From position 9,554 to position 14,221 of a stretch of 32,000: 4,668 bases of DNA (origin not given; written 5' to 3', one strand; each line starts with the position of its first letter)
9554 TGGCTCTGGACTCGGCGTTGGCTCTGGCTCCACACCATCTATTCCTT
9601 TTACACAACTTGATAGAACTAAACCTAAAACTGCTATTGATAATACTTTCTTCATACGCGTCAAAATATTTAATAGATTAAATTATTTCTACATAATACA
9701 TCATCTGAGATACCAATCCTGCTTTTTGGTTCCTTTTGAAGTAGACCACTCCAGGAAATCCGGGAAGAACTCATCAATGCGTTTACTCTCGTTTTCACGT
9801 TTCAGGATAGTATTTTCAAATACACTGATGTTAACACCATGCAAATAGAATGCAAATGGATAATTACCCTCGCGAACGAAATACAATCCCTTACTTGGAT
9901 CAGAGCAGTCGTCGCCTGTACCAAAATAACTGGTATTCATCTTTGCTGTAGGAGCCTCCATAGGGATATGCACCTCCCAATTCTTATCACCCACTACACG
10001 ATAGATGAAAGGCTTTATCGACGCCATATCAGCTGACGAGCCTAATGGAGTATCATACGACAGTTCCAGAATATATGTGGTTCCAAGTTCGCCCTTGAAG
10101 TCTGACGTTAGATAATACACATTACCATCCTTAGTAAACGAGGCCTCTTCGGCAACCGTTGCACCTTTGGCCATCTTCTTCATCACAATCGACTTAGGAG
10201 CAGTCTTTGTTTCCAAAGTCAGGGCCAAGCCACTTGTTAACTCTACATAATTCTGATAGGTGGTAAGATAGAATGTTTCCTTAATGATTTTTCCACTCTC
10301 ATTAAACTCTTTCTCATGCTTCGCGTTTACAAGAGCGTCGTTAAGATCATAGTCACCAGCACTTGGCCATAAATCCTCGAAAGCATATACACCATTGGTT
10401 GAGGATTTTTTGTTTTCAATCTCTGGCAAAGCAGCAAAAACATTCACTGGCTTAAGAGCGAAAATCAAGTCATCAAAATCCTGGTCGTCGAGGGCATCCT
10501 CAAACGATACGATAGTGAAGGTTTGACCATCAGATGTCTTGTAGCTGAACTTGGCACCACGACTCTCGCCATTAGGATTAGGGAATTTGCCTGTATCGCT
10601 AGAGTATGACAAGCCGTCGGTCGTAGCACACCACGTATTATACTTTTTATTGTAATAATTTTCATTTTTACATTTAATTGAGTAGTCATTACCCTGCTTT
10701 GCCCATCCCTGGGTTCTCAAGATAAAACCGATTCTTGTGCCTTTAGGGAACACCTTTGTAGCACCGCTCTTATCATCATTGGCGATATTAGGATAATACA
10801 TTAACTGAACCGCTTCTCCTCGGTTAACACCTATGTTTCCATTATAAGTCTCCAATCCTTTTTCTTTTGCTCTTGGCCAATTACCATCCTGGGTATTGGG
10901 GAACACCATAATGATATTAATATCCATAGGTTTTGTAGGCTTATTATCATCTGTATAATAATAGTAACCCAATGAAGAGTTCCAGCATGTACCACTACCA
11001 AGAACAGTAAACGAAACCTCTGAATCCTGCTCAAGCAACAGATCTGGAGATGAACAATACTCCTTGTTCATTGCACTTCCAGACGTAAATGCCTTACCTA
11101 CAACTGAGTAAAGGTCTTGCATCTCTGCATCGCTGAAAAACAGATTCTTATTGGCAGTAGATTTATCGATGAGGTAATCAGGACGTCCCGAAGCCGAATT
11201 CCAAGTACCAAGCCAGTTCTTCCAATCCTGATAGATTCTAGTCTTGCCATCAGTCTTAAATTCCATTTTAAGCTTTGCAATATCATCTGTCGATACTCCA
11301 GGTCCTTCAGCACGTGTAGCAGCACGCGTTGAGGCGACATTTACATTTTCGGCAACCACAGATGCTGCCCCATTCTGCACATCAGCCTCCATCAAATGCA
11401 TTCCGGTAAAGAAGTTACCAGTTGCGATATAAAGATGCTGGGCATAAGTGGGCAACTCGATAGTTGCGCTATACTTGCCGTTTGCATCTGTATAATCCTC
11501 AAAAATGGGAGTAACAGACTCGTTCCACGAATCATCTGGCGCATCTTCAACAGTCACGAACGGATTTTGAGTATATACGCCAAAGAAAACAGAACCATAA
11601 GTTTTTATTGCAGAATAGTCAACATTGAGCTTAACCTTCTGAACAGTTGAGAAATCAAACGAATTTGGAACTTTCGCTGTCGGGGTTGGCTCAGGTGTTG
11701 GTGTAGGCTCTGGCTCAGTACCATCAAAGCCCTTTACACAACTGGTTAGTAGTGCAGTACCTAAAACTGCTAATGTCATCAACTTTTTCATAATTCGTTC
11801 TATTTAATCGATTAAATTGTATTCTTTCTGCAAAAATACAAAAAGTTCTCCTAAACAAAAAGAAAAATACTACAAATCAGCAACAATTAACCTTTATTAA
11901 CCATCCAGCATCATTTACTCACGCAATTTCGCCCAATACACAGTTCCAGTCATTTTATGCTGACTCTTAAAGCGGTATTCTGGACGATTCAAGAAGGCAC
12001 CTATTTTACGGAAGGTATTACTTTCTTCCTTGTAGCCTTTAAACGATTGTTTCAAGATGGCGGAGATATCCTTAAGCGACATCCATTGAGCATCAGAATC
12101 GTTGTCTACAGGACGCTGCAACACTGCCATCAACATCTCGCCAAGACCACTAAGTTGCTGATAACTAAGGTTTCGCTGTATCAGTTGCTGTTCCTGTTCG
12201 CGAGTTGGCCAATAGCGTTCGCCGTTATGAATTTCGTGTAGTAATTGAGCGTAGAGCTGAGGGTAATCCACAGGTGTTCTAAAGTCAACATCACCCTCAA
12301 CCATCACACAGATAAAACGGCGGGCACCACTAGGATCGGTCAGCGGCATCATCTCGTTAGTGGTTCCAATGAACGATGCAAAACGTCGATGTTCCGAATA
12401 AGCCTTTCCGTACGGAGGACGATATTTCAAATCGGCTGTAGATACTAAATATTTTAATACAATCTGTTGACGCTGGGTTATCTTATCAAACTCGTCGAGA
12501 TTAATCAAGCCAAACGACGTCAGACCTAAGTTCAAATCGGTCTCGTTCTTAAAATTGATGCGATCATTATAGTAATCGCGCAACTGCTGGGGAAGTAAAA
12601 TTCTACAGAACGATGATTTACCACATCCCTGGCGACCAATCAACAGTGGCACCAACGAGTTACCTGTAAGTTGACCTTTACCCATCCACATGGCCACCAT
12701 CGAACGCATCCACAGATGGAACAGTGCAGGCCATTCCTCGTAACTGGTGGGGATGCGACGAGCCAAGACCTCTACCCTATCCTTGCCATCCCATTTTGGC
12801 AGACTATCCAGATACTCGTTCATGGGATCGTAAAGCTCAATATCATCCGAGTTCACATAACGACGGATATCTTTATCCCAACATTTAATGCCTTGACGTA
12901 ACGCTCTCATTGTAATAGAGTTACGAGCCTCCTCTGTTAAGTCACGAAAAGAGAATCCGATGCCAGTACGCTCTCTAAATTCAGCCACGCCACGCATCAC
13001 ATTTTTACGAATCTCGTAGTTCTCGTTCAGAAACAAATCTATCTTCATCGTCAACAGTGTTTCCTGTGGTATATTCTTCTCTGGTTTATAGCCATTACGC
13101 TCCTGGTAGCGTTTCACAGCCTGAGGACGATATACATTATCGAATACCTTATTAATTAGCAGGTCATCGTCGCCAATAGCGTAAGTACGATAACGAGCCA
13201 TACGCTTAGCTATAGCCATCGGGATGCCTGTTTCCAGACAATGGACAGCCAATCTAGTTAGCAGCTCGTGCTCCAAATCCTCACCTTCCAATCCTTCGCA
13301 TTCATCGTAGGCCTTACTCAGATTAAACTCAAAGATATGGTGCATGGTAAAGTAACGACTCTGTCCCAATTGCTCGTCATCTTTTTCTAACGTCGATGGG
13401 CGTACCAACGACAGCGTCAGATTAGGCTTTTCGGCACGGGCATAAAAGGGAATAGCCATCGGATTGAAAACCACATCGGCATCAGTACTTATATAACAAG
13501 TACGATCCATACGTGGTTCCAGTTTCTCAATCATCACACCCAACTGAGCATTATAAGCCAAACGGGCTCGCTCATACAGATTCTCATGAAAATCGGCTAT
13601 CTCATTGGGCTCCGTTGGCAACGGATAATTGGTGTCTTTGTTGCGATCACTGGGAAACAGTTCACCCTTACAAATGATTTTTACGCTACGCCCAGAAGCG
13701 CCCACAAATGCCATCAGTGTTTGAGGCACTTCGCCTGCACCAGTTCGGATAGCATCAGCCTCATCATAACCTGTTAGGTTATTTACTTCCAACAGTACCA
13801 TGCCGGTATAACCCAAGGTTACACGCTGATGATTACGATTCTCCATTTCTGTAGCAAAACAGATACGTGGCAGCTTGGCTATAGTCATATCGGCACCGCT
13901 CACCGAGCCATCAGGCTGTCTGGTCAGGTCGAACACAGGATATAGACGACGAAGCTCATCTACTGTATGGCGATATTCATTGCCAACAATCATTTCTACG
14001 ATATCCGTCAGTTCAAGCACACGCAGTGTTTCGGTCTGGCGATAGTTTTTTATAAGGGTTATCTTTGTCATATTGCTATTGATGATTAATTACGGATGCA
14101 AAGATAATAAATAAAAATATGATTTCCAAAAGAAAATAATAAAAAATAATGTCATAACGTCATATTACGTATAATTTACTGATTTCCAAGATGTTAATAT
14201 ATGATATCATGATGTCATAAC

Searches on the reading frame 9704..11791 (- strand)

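Call 11: search_protein_families(library=pfam, proteins=[window:9704-11791:-], max_evalue=0.001)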
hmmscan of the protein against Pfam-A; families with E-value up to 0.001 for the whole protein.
window:9704-11791:- (696 aa): 2 families
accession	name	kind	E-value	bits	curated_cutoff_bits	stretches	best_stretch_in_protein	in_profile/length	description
PF16130.10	DUF4842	-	1.6e-21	77.9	22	1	562-694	82-208/208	Domain of unknown function (DUF4842)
PF13448.11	DUF4114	-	6.2e-15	56.4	27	1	348-447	1-83/85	Domain of unknown function (DUF4114)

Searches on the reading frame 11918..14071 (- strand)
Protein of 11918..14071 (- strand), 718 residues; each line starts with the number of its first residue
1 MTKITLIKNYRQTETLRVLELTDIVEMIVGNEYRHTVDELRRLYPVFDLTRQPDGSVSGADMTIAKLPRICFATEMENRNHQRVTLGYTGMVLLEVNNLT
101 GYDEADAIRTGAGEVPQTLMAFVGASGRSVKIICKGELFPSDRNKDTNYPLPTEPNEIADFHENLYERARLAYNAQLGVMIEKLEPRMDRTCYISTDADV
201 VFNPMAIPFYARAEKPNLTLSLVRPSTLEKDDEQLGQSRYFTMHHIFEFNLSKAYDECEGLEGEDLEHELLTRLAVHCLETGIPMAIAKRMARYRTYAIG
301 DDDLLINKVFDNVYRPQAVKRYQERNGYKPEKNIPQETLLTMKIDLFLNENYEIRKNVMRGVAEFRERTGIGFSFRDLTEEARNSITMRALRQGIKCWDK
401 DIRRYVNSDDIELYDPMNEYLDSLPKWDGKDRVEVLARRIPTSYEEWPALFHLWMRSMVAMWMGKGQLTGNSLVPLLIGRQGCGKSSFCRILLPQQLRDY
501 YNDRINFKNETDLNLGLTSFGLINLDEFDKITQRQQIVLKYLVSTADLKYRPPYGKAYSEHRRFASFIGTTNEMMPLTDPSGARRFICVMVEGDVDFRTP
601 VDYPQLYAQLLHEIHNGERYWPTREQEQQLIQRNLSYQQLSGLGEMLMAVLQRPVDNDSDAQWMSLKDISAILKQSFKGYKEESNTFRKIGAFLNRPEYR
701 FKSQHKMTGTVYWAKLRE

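Call 5: search_protein_families(library=pfam, proteins=[window:11918-14071:-], max_evalue=0.01)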
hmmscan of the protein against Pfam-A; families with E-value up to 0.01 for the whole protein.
window:11918-14071:- (718 aa): 3 families
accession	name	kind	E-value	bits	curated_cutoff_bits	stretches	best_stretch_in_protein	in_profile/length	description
PF08800.15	BT4734-like_N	-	1.8e-38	132.1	22.4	1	63-202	2-134/134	BT4734-like, N-terminal domain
PF05272.17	VapE-like_dom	-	1.9e-32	112.9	25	1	421-635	1-213/217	Virulence-associated protein E-like domain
PF19263.5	DUF5906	-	1.2e-07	32.8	27.6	1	477-585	1-114/114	Family of unknown function (DUF5906)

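Call 6: search_protein_families(library=ncbifam, proteins=[window:11918-14071:-], max_evalue=0.01)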
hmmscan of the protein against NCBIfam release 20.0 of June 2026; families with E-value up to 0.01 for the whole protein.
window:11918-14071:- (718 aa): 1 family
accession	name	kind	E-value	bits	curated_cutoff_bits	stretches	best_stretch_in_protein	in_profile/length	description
NF045691.1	ABCF_VgaF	exception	0.0096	14.6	975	0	476-507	300-331/459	ABC-F type ribosomal protection protein Vga(F)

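Call 32: search_protein_families(library=padloc, proteins=[window:11918-14071:-], max_evalue=0.01)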
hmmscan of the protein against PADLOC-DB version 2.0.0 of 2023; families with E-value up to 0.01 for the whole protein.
window:11918-14071:- (718 aa): 2 families
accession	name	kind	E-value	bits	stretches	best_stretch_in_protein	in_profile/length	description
PDLC01618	PrimPol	-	9.2e-31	104.7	1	64-200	3-120/121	"CAS-I,CAS-II,CAS-III,CAS-IV,CAS-V,CAS-VI; associated"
PDLC03818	RTasVirE-PriCT2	-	1.6e-06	25.8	1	3-215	6-190/320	DRT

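Call 33: search_protein_families(library=phrogs, proteins=[window:11918-14071:-], max_evalue=0.01)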
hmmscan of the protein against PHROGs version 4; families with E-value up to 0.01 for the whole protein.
window:11918-14071:- (718 aa): 6 families
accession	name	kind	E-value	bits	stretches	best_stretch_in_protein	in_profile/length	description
phrog_1313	-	DNA, RNA and nucleotide metabolism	3.9e-41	142.6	1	394-702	216-539/568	DNA helicase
phrog_15962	-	DNA, RNA and nucleotide metabolism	1.4e-38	133.7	1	398-694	476-781/835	DNA primase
phrog_256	-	DNA, RNA and nucleotide metabolism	2.7e-25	90.1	1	413-661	463-711/798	DNA helicase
phrog_16593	-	DNA, RNA and nucleotide metabolism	3.1e-22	79.7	1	414-685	501-778/823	DNA primase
phrog_2249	-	DNA, RNA and nucleotide metabolism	2.9e-10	40.5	1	449-649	504-709/802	DNA primase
phrog_36873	-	DNA, RNA and nucleotide metabolism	3.8e-09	35.8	1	383-596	465-668/1082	DNA helicase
